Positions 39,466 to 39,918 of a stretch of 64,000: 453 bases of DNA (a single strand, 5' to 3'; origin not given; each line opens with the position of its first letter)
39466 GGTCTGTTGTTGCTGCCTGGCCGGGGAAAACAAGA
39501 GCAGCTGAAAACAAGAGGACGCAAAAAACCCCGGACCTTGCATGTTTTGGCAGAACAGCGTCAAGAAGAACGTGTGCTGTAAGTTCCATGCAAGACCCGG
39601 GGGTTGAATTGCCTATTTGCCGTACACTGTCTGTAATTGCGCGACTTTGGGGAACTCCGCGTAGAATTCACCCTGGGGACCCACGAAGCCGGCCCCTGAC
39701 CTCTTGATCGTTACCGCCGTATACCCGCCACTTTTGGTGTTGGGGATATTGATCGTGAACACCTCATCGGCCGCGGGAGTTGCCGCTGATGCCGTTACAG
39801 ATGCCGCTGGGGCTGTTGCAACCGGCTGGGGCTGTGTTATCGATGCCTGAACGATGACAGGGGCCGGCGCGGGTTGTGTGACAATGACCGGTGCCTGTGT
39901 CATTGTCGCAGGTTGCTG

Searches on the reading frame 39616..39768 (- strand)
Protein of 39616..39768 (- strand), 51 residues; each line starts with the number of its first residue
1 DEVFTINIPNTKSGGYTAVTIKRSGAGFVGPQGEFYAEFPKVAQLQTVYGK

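Call 37: search_protein_representatives(protein=window:39616-39768:-)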
Query: 51 residues. Proteins with E-value up to 0.001 (for the whole library): 634; up to 1e-10: 215; up to 1e-30: 3. The best 150 are listed.
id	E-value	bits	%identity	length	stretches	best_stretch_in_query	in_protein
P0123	2.5e-34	129.9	41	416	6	10-50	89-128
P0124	4.0e-33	126.1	56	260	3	2-50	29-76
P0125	1.9e-31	120.9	45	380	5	7-51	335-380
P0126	7.0e-30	116.1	42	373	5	4-50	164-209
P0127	2.0e-29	114.7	65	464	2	4-50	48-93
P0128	3.0e-28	111.0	46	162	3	2-50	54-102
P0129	2.5e-25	102.0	42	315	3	6-50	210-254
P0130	1.4e-24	99.7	40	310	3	5-50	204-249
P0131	8.3e-24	97.2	54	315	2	2-49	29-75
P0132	2.7e-22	92.5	55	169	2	3-50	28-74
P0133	6.3e-22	91.4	38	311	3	4-49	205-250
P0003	2.7e-20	86.3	90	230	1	1-51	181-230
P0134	5.0e-18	79.3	39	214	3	7-51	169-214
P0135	5.2e-18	79.2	79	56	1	3-51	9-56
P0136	5.9e-18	79.1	48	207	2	2-50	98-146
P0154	1.4e-15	71.7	45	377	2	2-49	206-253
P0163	5.2e-15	69.9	70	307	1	3-50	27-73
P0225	3.8e-13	64.1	67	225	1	2-50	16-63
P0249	1.7e-12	62.1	65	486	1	2-50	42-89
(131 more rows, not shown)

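Call 68: search_protein_families(library=pfam, proteins=[P0123, P0125, P0124, P0127, P0249, P0163, P0225, P0129, P0131], max_evalue=0.1)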
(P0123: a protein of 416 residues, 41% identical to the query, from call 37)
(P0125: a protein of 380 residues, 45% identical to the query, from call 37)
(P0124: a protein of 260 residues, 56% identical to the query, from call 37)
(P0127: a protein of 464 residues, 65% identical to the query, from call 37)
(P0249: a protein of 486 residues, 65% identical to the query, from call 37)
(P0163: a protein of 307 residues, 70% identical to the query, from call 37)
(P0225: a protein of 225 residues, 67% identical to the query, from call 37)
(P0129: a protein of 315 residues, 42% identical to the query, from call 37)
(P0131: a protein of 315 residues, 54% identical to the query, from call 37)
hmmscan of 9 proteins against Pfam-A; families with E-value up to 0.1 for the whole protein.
P0123 (416 aa): 1 family
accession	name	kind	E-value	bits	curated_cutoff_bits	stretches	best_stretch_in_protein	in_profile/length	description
PF07955.17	DUF1687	-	0.014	16.3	27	0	115-138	55-78/128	Protein of unknown function (DUF1687)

P0125 (380 aa): 0 families

P0124 (260 aa): 2 families
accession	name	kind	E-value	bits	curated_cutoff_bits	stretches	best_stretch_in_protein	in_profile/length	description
PF19079.5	CFSR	-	0.0044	17.7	27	0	102-132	18-48/49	Collagen-flanked surface repeat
PF11148.14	DUF2922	-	0.055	13.8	25.5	0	197-216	15-34/69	Protein of unknown function (DUF2922)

P0127 (464 aa): 1 family
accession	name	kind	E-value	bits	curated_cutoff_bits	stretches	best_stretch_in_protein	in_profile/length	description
PF12779.12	WXXGXW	-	2.8e-11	43.7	18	2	193-219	2-26/26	WXXGXW repeat (2 copies)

P0249 (486 aa): 1 family
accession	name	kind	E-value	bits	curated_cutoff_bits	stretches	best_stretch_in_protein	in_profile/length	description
PF20245.3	DUF6600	-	1.2e-31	109.2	27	1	124-222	2-101/102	Family of unknown function (DUF6600)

P0163 (307 aa): 18 families
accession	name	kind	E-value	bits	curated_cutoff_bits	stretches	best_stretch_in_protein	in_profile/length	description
PF00515.34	TPR_1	-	1.4e-20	72.6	27.8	3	210-241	3-34/34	Tetratricopeptide repeat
PF07719.23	TPR_2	-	9.7e-19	66.3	27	2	210-240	3-33/34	Tetratricopeptide repeat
PF13181.12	TPR_8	-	2.3e-15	55.8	25.7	2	246-274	5-33/34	Tetratricopeptide repeat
PF13414.12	TPR_11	-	6.1e-12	45.5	26.8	2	217-246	3-32/42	TPR repeat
PF13424.12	TPR_12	-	1.4e-11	44.9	30.1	2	213-271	8-74/77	Tetratricopeptide repeat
PF13432.12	TPR_16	-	4.7e-07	30.6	32.7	1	214-268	3-57/65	Tetratricopeptide repeat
PF10516.15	SHNi-TPR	-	1.6e-06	27.9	21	1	252-270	4-22/38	SHNi-TPR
PF14559.12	TPR_19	-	2.3e-05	25.1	25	1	219-266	2-49/68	Tetratricopeptide repeat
PF13174.12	TPR_6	-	5.3e-05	24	26.3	0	213-236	5-28/33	Tetratricopeptide repeat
PF13371.12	TPR_9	-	0.00026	21.4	35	0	212-239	33-60/73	Tetratricopeptide repeat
PF13428.12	TPR_14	-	0.00052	20.9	23.5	0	247-271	6-30/44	Tetratricopeptide repeat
PF13176.12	TPR_7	-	0.0015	18.9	27.9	0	249-275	6-32/36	Tetratricopeptide repeat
PF24575.1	TPR_Slam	-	0.0035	18.2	35.2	0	214-241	53-80/104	Surface lipoprotein assembly modifier, N-terminal TPR repeats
PF23914.1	TPR_CcmH_CycH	-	0.0079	16.5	42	0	132-174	57-99/158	Cytochrome c-type biogenesis protein H TPR domain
PF12569.14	NatA_aux_su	-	0.011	15.2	33.3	1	220-272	204-256/515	N-terminal acetyltransferase A, auxiliary subunit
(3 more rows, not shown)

P0225 (225 aa): 6 families
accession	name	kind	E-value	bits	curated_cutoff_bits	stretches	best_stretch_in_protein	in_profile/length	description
PF14373.11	Imm_superinfect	-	3.3e-18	65.7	27.9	1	178-218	2-42/42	Superinfection immunity protein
PF03040.20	CemA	-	0.00022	21.7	27.4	1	79-220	40-180/229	CemA family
PF01988.24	VIT1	-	0.018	15.3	28.1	1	84-208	60-181/214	VIT family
PF03839.21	Sec62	-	0.064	13.5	27.8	1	74-158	8-92/191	Translocation protein Sec62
PF13425.11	O-antigen_lig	-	0.072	12.3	31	1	76-189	295-405/462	O-antigen ligase like membrane protein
PF03153.18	TFIIA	-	0.089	13.2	36.2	1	59-154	144-236/415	Transcription factor IIA, alpha/beta subunit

P0129 (315 aa): 1 family
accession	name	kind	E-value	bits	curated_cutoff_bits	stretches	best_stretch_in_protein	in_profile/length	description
PF20125.4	DUF6515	-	5.2e-08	33.4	24.9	1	59-164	63-165/179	Family of unknown function (DUF6515)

P0131 (315 aa): 0 families

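Call 89: list_cluster_members(proteins=[P0123, P0124, P0125, P0126, P0127, P0129, P0163, P0249, P0131, P0154])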
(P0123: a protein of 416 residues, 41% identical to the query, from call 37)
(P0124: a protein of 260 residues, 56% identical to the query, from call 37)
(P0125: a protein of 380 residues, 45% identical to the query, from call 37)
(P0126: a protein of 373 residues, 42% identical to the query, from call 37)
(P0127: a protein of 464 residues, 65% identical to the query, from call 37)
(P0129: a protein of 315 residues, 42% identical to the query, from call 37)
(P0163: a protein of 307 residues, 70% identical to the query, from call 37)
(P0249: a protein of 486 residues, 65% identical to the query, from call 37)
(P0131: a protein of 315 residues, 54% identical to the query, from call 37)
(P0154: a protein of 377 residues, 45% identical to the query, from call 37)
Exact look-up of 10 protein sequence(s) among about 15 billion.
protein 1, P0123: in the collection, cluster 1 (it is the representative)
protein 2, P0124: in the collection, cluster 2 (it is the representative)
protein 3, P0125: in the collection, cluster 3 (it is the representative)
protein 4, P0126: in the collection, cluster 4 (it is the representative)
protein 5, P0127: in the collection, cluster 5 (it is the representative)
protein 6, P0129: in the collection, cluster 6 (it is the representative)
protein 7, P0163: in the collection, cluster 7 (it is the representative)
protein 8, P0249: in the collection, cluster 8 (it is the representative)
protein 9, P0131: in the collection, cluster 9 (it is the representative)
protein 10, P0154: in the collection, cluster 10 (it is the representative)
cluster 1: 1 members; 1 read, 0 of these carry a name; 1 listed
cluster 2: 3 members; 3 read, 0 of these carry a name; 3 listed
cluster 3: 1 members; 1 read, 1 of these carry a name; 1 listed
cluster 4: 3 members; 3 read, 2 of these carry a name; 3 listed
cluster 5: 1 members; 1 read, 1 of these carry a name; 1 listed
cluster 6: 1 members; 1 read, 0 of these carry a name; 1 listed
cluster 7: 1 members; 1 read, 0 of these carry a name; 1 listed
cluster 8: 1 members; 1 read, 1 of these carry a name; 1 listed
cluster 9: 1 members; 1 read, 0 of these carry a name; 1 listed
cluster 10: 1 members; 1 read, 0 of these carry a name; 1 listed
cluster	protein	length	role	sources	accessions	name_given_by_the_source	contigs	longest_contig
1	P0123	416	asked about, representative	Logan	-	-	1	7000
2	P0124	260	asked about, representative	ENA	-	-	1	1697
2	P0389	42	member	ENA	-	-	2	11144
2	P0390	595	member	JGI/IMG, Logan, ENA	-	-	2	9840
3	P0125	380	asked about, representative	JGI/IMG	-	hypothetical protein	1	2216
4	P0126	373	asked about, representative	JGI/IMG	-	hypothetical protein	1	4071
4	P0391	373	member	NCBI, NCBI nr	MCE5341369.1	MAG: PXPV repeat protein [Planctomycetaceae bacterium] | PXPV repeat protein [Planctomycetaceae bacterium]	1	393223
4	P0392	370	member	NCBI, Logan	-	-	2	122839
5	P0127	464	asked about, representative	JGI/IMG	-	hypothetical protein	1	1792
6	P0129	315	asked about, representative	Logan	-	-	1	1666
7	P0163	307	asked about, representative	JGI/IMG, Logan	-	-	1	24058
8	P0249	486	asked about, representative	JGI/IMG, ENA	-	hypothetical protein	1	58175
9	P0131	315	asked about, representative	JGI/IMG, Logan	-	-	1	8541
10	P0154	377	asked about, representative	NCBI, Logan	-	-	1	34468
